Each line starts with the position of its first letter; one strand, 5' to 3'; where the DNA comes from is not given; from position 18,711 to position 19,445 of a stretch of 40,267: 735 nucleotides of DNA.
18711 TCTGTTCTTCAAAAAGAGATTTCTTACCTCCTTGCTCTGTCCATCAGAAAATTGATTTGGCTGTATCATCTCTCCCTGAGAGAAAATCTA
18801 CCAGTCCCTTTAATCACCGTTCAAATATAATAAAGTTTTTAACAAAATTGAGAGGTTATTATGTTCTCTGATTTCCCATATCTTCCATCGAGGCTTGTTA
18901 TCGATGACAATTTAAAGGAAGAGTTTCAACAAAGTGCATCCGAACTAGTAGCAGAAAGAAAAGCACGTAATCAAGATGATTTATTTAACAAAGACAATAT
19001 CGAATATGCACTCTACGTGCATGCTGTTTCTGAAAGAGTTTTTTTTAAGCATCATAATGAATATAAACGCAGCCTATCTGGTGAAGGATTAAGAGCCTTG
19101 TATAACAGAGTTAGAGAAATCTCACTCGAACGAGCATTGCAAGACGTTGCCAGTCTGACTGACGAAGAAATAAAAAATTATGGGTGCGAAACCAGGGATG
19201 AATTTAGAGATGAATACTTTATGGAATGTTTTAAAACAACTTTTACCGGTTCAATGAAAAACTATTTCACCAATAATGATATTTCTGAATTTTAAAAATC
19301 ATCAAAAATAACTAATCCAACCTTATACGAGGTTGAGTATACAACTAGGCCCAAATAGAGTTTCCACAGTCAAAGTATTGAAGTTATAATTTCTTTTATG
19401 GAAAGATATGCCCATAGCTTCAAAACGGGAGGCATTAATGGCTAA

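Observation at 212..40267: Mirror-image array of at least eight paralogous giant LVIVD-propeller / cadherin-like membrane proteins converging on an effector-type island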

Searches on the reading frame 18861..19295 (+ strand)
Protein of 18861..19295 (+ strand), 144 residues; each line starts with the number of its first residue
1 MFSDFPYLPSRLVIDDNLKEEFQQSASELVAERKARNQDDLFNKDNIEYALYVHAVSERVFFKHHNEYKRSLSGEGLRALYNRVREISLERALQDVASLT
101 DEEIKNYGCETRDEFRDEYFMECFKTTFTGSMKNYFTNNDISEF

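Call 36: search_protein_families(library=ncbifam, proteins=[window:18861-19295:+], max_evalue=0.1)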
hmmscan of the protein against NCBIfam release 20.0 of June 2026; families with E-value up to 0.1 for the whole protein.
window:18861-19295:+ (144 aa): 0 families

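Call 62: search_protein_families(library=pfam, proteins=[window:18861-19295:+], max_evalue=1)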
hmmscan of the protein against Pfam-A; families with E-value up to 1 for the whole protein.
window:18861-19295:+ (144 aa): 2 families
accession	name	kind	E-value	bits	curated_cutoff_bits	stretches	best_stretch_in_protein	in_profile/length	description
PF02685.22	Glucokinase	-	0.019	14.5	22.1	1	45-125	165-236/314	Glucokinase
PF01031.25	Dynamin_M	-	0.022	14.4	28.5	1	34-87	21-70/287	Dynamin central region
